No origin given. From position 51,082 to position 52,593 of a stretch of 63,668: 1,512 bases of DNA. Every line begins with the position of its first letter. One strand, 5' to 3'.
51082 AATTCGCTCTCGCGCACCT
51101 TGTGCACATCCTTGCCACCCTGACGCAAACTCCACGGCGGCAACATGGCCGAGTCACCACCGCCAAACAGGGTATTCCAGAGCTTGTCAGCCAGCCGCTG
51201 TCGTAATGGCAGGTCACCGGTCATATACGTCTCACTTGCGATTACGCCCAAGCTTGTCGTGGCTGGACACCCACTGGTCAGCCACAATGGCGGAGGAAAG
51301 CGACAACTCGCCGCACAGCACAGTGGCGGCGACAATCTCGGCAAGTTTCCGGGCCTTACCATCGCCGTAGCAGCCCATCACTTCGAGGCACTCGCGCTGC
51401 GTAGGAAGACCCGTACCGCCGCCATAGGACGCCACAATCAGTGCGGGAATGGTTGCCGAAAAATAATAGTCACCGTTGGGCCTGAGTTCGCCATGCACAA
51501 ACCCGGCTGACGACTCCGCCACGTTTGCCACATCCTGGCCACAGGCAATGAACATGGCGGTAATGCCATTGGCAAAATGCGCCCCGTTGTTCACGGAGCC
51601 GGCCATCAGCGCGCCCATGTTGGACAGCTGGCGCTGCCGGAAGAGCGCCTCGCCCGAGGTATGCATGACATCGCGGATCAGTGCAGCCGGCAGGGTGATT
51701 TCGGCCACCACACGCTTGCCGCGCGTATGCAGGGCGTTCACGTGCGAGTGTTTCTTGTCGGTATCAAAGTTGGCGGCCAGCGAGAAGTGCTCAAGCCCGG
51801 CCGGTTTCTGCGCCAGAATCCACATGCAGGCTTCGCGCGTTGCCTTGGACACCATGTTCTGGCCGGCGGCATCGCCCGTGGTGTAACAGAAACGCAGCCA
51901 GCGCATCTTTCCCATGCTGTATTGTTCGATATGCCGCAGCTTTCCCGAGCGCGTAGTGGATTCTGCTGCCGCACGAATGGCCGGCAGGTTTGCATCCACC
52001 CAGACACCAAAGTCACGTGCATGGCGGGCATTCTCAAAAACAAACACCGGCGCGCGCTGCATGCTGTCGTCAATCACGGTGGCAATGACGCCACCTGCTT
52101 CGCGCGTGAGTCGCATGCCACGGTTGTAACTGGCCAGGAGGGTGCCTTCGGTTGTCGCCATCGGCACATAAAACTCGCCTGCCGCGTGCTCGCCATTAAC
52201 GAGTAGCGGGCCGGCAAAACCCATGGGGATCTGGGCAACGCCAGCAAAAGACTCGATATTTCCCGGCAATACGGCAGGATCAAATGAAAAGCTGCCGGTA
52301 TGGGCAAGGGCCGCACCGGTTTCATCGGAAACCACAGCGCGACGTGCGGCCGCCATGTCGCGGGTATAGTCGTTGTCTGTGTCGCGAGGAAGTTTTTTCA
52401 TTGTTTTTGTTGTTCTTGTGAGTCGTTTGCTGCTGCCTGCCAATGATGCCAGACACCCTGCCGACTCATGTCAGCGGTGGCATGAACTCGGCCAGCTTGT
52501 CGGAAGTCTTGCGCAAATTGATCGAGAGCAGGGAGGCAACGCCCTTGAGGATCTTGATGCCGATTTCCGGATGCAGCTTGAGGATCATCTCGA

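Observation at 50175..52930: Three-gene accessory module: cNMP-binding protein, orphan class I HMG-CoA reductase and DUF2806-like protein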

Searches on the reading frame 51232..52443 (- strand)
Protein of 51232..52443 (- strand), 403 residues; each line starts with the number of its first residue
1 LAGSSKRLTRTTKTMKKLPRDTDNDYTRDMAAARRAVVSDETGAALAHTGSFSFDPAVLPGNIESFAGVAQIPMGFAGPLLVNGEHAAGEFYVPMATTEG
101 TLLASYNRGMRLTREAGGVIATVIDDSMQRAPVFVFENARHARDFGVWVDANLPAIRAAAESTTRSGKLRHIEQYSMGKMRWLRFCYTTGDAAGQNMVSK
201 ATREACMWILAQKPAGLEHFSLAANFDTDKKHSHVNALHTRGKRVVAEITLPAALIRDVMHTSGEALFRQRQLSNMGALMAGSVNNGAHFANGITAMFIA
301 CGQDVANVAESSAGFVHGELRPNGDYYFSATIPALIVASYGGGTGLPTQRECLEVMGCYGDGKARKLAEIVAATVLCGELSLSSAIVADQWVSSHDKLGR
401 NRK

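Call 3: search_protein_families(library=pfam, proteins=[window:51232-52443:-], max_evalue=0.01)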
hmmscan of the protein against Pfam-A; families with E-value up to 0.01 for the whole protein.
window:51232-52443:- (403 aa): 1 family
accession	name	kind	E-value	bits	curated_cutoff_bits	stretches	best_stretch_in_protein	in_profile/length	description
PF00368.23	HMG-CoA_red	-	4.2e-122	408.2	27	1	32-400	3-368/368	Hydroxymethylglutaryl-coenzyme A reductase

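Call 4: search_protein_families(library=ncbifam, proteins=[window:51232-52443:-], max_evalue=0.01)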
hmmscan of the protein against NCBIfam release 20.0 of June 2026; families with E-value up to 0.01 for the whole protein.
window:51232-52443:- (403 aa): 3 families
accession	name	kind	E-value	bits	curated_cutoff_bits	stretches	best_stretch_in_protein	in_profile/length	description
TIGR00533.1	HMG_CoA_R_NADP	equivalog_domain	7.3e-104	347.9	441.8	1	30-400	29-402/402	hydroxymethylglutaryl-CoA reductase (NADPH)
TIGR00920.1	2A060605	subfamily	7.2e-86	289.1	778.35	1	58-400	520-869/887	hydroxymethylglutaryl-CoA reductase (NADPH)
TIGR00532.1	HMG_CoA_R_NAD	equivalog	6.2e-07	29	259.95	1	62-202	66-209/395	hydroxymethylglutaryl-CoA reductase, degradative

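Call 19: find_homologous_proteins(query=window:51232-52401:-, max_evalue=1e-20)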
Query window:51232-52401:- (389 aa): 8000 proteins with E <= 1e-20 among 8000 candidates; the best 120 are listed.
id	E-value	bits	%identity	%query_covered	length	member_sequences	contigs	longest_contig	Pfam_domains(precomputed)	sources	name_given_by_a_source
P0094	1.8e-257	871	99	100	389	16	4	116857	PF00368.24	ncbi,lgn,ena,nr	ncbi:MAG TPA: hydroxymethylglutaryl-CoA reductase [Moraxellaceae bacterium]|nr:hydroxymethylglutaryl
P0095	3.0e-242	821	93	100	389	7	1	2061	PF00368.24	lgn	-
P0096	3.2e-239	811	92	100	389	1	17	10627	PF00368.24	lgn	-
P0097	3.4e-239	811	92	100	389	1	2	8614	PF00368.24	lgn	-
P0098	8.3e-239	810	92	100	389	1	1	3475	PF00368.24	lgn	-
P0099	1.2e-238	810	92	100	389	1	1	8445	PF00368.24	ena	-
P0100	4.1e-238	808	91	100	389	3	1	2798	PF00368.24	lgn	-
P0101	7.8e-238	807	91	100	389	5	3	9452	PF00368.24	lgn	-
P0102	1.2e-237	806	91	100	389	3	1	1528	PF00368.24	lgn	-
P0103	2.1e-237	805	91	100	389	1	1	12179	PF00368.24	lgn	-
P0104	5.1e-237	804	91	100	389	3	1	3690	PF00368.24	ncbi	-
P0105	6.3e-237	804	91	100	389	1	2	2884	PF00368.24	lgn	-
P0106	2.1e-236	802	91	100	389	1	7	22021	PF00368.24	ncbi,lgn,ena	ncbi:MAG: hydroxymethylglutaryl-CoA reductase [Gammaproteobacteria bacterium]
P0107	6.2e-235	797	90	100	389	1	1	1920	PF00368.24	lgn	-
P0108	4.2e-234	795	89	100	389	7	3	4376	PF00368.24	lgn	-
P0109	6.1e-234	794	89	100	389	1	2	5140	PF00368.24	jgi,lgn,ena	-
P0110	1.5e-233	793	88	100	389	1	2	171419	PF00368.24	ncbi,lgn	-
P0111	3.7e-233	792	88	100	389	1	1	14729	PF00368.24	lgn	-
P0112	1.1e-231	787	88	100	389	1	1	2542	PF00368.24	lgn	-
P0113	1.4e-231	786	89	100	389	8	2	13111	PF00368.24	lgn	-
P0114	2.1e-231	786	88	100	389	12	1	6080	PF00368.24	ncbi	-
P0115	6.0e-231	784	88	100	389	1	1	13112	PF00368.24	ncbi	-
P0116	6.0e-231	784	88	100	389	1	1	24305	PF00368.24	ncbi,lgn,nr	ncbi:MAG: hydroxymethylglutaryl-CoA reductase [Pedobacter sp.]|nr:hydroxymethylglutaryl-CoA reductas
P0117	7.4e-231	784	89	100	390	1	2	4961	PF00368.24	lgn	-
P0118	1.2e-230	783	87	100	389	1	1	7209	PF00368.24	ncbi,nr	ncbi:MAG TPA: hydroxymethylglutaryl-CoA reductase [Moraxellaceae bacterium]|nr:hydroxymethylglutaryl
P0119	1.9e-230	783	88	100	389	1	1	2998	PF00368.24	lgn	-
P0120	2.5e-230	782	88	100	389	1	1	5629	PF00368.24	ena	-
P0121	2.6e-230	782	89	100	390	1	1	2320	PF00368.24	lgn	-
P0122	4.4e-230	781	88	100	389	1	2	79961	PF00368.24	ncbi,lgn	ncbi:MAG: hydroxymethylglutaryl-CoA reductase [Moraxellaceae bacterium]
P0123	7.0e-230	781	88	100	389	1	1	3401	PF00368.24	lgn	-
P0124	1.1e-229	780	87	100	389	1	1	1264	PF00368.24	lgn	-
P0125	1.5e-229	780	88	100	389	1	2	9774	PF00368.24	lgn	-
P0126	1.6e-229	780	88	100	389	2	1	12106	PF00368.24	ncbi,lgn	-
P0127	5.8e-229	778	87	100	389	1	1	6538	PF00368.24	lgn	-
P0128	1.2e-228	777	88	100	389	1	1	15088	PF00368.24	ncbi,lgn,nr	ncbi:MAG: hydroxymethylglutaryl-CoA reductase [Moraxellaceae bacterium]|nr:hydroxymethylglutaryl-CoA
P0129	3.0e-228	775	87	100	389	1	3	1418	PF00368.24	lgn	-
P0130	4.9e-228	775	86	100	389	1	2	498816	PF00368.24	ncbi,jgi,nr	ncbi:MAG: hypothetical protein K0S46_296 [Moraxellaceae bacterium]|jgi:hydroxymethylglutaryl-CoA red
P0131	1.4e-227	773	87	100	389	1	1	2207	PF00368.24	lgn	-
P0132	2.1e-227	773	86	100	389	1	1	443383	PF00368.24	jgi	jgi:hydroxymethylglutaryl-CoA reductase (NADPH)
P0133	6.7e-227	771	87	100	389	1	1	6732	PF00368.24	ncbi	ncbi:MAG: hydroxymethylglutaryl-CoA reductase [Moraxellaceae bacterium]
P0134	1.2e-226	770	86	100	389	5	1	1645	PF00368.24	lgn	-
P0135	1.7e-226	770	86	100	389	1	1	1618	PF00368.24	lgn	-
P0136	2.4e-226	769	86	100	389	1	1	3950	PF00368.24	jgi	jgi:hydroxymethylglutaryl-CoA reductase (NADPH)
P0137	7.5e-226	767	88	100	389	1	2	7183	PF00368.24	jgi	jgi:hydroxymethylglutaryl-CoA reductase (NADPH)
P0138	7.6e-226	767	85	100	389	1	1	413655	PF00368.24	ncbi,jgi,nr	ncbi:MAG: hypothetical protein K0R03_958 [Moraxellaceae bacterium]|jgi:hydroxymethylglutaryl-CoA red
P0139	8.7e-226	767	88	100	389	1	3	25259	PF00368.24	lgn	-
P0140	9.6e-226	767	86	100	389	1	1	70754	PF00368.24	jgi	jgi:hydroxymethylglutaryl-CoA reductase (NADPH)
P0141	2.0e-225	766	86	100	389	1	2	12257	PF00368.24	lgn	-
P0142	3.3e-225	765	86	100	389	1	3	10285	PF00368.24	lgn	-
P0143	4.9e-225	765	86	100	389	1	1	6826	PF00368.24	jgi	jgi:hydroxymethylglutaryl-CoA reductase (NADPH)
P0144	1.9e-224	763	86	100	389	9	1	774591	PF00368.24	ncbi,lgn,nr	ncbi:MAG: hydroxymethylglutaryl-CoA reductase [bacterium]|nr:hydroxymethylglutaryl-CoA reductase [ba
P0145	1.1e-223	760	85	100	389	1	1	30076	PF00368.24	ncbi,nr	ncbi:MAG TPA: hydroxymethylglutaryl-CoA reductase [Moraxellaceae bacterium]|nr:hydroxymethylglutaryl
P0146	1.5e-223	760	85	100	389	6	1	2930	PF00368.24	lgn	-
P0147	5.0e-223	758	85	100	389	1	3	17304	PF00368.24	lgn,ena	-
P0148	1.3e-222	757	84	100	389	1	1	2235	PF00368.24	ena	-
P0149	7.9e-222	754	84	100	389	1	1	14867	PF00368.24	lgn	-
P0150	8.8e-222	754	84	100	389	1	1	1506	PF00368.24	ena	-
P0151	1.5e-221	753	85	100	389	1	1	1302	PF00368.24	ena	-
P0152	2.1e-221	753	85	100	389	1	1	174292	PF00368.24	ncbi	ncbi:MAG: hydroxymethylglutaryl-CoA reductase [Pseudomonadota bacterium]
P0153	8.0e-221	751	84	100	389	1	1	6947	PF00368.24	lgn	-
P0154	1.0e-220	751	83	100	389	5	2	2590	PF00368.24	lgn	-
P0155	1.2e-220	750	85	100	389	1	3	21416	PF00368.24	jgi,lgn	-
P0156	3.4e-220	749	84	100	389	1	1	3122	PF00368.24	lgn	-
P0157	4.2e-220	749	83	100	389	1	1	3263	PF00368.24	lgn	-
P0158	1.5e-219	747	84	100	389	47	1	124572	PF00368.24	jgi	jgi:hydroxymethylglutaryl-CoA reductase (NADPH)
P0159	1.6e-219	747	83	100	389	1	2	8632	PF00368.24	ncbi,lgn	-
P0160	1.8e-219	746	85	100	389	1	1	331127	PF00368.24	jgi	jgi:hydroxymethylglutaryl-CoA reductase (NADPH)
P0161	5.5e-219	745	83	100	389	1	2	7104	PF00368.24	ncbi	-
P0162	7.0e-219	745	82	100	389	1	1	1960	PF00368.24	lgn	-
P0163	1.0e-218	744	83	100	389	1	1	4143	PF00368.24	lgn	-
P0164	1.2e-218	744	84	100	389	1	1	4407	PF00368.24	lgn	-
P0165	2.1e-216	736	84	100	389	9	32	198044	PF00368.24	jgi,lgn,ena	-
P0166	4.3e-216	735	83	100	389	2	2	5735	PF00368.24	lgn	-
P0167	5.7e-216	735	94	89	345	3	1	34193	PF00368.24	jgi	jgi:hydroxymethylglutaryl-CoA reductase (NADPH)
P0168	6.5e-216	735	82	100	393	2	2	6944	PF00368.24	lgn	-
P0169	1.2e-215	734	83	100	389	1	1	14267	PF00368.24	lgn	-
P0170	4.9e-215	732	82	100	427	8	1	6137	PF00368.24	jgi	-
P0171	2.1e-214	730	81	100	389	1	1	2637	PF00368.24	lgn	-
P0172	1.1e-213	727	82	99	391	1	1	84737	PF00368.24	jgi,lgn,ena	-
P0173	1.6e-213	727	81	100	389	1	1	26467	PF00368.24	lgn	-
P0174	1.8e-213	727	82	100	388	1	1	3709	PF00368.24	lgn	-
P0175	2.1e-213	727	80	100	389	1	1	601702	PF00368.24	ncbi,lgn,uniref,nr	ncbi:hydroxymethylglutaryl-CoA reductase [Agitococcus lubricus]|uniref:hydroxymethylglutaryl-CoA red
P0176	2.3e-213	726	80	100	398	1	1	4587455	PF00368.24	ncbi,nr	ncbi:Similar to hydroxymethylglutaryl-CoA reductase (NADPH) [gamma proteobacterium HdN1]|nr:Similar 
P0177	2.4e-213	726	81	100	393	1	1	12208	PF00368.24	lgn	-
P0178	3.5e-213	726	81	100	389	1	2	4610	PF00368.24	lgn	-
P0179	3.9e-213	726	81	100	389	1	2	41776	PF00368.24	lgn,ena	-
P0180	4.5e-213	725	81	100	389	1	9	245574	PF00368.24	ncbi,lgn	-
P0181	5.5e-213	725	81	100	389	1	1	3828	PF00368.24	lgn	-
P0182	1.4e-212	724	82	100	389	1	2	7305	PF00368.24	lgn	-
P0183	1.6e-212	724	80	100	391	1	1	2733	PF00368.24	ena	-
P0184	3.2e-212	723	81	100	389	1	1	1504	PF00368.24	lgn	-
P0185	3.2e-212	723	81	100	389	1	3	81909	PF00368.24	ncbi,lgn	-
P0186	7.4e-212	721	80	99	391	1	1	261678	PF00368.24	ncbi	-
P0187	4.3e-211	719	80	100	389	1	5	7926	PF00368.24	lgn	-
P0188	5.4e-211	719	81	100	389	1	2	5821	PF00368.24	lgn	-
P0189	3.7e-210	716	80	99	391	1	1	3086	PF00368.24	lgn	-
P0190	5.4e-210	715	80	100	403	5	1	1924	PF00368.24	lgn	-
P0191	6.0e-210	715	80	100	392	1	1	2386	PF00368.24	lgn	-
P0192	1.6e-209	714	80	99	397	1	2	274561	PF00368.24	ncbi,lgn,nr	ncbi:MAG: hydroxymethylglutaryl-CoA reductase [Alcanivoracaceae bacterium]|nr:hydroxymethylglutaryl-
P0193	2.9e-209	713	80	100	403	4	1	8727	PF00368.24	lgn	-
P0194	6.0e-209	712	80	100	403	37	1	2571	PF00368.24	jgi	jgi:hydroxymethylglutaryl-CoA reductase (NADPH)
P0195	8.0e-209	711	79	100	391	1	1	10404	PF00368.24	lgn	-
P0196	1.4e-208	711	80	99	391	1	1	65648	PF00368.24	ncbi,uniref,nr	ncbi:hydroxymethylglutaryl-CoA reductase [Isoalcanivorax indicus]|uniref:hydroxymethylglutaryl-CoA r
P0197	2.1e-208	710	79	99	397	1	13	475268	PF00368.24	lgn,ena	-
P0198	2.3e-208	710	79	100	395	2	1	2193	PF00368.24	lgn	-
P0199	9.0e-208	708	79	100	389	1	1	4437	PF00368.24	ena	-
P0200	9.3e-208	708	78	100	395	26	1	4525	PF00368.24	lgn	-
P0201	1.6e-207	707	79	100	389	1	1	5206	PF00368.24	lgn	-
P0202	1.8e-207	707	79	100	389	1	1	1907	PF00368.24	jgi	jgi:hydroxymethylglutaryl-CoA reductase (NADPH)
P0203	1.9e-207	707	79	100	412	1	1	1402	PF00368.24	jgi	jgi:hydroxymethylglutaryl-CoA reductase (NADPH)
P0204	2.8e-207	706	80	100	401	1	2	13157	PF00368.24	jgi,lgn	jgi:hydroxymethylglutaryl-CoA reductase (NADPH)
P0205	4.6e-207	706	79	100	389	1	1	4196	PF00368.24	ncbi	-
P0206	4.7e-207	706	79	100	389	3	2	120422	PF00368.24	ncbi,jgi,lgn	-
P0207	4.7e-207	706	78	99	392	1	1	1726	PF00368.24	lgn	-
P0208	7.1e-207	705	94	85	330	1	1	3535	PF00368.24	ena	-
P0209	9.4e-207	705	80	100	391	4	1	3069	PF00368.24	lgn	-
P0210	1.1e-206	704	80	100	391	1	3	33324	PF00368.24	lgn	-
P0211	1.1e-206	704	78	100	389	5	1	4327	PF00368.24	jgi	jgi:hydroxymethylglutaryl-CoA reductase (NADPH)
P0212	1.2e-206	704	78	100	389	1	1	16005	PF00368.24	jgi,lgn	-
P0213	1.2e-206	704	79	100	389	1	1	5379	PF00368.24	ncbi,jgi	jgi:hydroxymethylglutaryl-CoA reductase (NADPH)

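Call 21: find_related_loci(query=A1, collection=genome_contigs, flank=10000)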
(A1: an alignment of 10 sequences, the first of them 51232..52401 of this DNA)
Query A1 (389 aa) in genome_contigs; peptide patterns used: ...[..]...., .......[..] (x = any residue, [..] = any of these).
292 stretches matched a pattern; 204 encode a relative of the query (tblastn E <= 1e-3); the best 80 are kept; 80 distinct loci.
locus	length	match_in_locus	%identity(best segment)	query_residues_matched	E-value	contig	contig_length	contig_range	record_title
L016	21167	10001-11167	99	1-389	0e+0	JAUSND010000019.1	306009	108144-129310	MAG: Moraxellaceae bacterium isolate E19_metabat.bin.132_sub E19_k141_565096, whole genome shotgun sequence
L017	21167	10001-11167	99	1-389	0e+0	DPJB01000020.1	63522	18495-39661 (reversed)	MAG TPA_asm: Moraxellaceae bacterium isolate UBA8513 contig_25080, whole genome shotgun sequence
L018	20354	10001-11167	91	1-389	0e+0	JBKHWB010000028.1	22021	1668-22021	MAG: Gammaproteobacteria bacterium isolate B_bin_30_strict NODE_28_length_22021_cov_35.342690, whole genome shotgun sequ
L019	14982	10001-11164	89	1-388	0e+0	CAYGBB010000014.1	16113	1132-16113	MAG TPA_asm: uncultured Moraxellaceae bacterium isolate ERP113451_co1_159 genome assembly, contig: NODE_4201_length_1611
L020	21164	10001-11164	88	1-388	0e+0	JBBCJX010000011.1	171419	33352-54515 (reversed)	MAG: Moraxellaceae bacterium isolate MAG_CPB_03 P10B_000000010387, whole genome shotgun sequence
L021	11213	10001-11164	88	1-388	0e+0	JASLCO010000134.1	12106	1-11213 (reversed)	MAG: Moraxellaceae bacterium isolate SHSU_advanced.final.170 k67_3352158, whole genome shotgun sequence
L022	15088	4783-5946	88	1-388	0e+0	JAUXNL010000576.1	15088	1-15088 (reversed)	MAG: Moraxellaceae bacterium isolate C1_concoct.bin.94_sub C1_k141_115453, whole genome shotgun sequence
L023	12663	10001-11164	88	1-388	0e+0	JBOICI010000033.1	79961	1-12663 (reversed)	MAG: Moraxellaceae bacterium isolate H1-B2_concoct.bin.42 k127_164007, whole genome shotgun sequence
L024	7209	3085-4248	87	1-388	0e+0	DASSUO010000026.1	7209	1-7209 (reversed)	MAG TPA_asm: Moraxellaceae bacterium isolate SMAG_U569 k141_358498, whole genome shotgun sequence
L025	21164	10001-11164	86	1-388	0e+0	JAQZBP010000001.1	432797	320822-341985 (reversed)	MAG: Moraxellaceae bacterium isolate C_No_T20_C_bin.133 scaffold_9, whole genome shotgun sequence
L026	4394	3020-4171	87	1-384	0e+0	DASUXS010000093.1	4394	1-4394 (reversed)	MAG TPA_asm: Moraxellaceae bacterium isolate SMAG_U1875 k141_1890933, whole genome shotgun sequence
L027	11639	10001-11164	87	1-388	0e+0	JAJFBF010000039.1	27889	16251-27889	MAG: Moraxellaceae bacterium isolate C_No_T20_A_bin.102 scaffold_981, whole genome shotgun sequence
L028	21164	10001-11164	88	1-388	0e+0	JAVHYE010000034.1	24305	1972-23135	MAG: Pedobacter sp. isolate A88_bin13_2 NODE_350_length_24305_cov_6.337814, whole genome shotgun sequence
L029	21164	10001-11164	86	1-388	0e+0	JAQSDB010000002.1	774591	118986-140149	MAG: bacterium isolate U-2019 MAG004 NODE_1_length_774591_cov_150.805805, whole genome shotgun sequence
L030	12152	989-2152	85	1-388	0e+0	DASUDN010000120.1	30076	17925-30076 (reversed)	MAG TPA_asm: Moraxellaceae bacterium isolate SMAG_U1327 k141_1186562, whole genome shotgun sequence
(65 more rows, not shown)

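Call 40: search_solved_structures(query=window:51232-52401:-, max_evalue=1e-10, show_alignments=2)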
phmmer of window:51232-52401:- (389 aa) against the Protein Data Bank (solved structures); distinct sequences matched with E-value up to 1e-10: 6.
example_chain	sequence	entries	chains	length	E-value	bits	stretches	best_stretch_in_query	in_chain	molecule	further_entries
6hr7_A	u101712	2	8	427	8.5e-86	291.7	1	19-386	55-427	HMG-CoA reductase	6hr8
8ecg_A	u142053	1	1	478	2.7e-63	217.7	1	16-387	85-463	3-hydroxy-3-methylglutaryl-coenzyme A reductase 1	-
7uli_AAA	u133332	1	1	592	5.1e-63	216.8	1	16-387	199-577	3-hydroxy-3-methylglutaryl-coenzyme A reductase 1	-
2q1l_A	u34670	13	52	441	1.3e-61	212.1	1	45-382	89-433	3-hydroxy-3-methylglutaryl-coenzyme A reductase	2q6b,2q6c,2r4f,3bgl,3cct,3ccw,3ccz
1dq8_A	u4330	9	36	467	1.6e-61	211.9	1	45-382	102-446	PROTEIN (HMG-COA REDUCTASE) | HMG-COA REDUCTASE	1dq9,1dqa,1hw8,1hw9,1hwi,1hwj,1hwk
8pkn_A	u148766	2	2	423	8.7e-60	206.1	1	45-374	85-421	3-hydroxy-3-methylglutaryl-coenzyme A reductase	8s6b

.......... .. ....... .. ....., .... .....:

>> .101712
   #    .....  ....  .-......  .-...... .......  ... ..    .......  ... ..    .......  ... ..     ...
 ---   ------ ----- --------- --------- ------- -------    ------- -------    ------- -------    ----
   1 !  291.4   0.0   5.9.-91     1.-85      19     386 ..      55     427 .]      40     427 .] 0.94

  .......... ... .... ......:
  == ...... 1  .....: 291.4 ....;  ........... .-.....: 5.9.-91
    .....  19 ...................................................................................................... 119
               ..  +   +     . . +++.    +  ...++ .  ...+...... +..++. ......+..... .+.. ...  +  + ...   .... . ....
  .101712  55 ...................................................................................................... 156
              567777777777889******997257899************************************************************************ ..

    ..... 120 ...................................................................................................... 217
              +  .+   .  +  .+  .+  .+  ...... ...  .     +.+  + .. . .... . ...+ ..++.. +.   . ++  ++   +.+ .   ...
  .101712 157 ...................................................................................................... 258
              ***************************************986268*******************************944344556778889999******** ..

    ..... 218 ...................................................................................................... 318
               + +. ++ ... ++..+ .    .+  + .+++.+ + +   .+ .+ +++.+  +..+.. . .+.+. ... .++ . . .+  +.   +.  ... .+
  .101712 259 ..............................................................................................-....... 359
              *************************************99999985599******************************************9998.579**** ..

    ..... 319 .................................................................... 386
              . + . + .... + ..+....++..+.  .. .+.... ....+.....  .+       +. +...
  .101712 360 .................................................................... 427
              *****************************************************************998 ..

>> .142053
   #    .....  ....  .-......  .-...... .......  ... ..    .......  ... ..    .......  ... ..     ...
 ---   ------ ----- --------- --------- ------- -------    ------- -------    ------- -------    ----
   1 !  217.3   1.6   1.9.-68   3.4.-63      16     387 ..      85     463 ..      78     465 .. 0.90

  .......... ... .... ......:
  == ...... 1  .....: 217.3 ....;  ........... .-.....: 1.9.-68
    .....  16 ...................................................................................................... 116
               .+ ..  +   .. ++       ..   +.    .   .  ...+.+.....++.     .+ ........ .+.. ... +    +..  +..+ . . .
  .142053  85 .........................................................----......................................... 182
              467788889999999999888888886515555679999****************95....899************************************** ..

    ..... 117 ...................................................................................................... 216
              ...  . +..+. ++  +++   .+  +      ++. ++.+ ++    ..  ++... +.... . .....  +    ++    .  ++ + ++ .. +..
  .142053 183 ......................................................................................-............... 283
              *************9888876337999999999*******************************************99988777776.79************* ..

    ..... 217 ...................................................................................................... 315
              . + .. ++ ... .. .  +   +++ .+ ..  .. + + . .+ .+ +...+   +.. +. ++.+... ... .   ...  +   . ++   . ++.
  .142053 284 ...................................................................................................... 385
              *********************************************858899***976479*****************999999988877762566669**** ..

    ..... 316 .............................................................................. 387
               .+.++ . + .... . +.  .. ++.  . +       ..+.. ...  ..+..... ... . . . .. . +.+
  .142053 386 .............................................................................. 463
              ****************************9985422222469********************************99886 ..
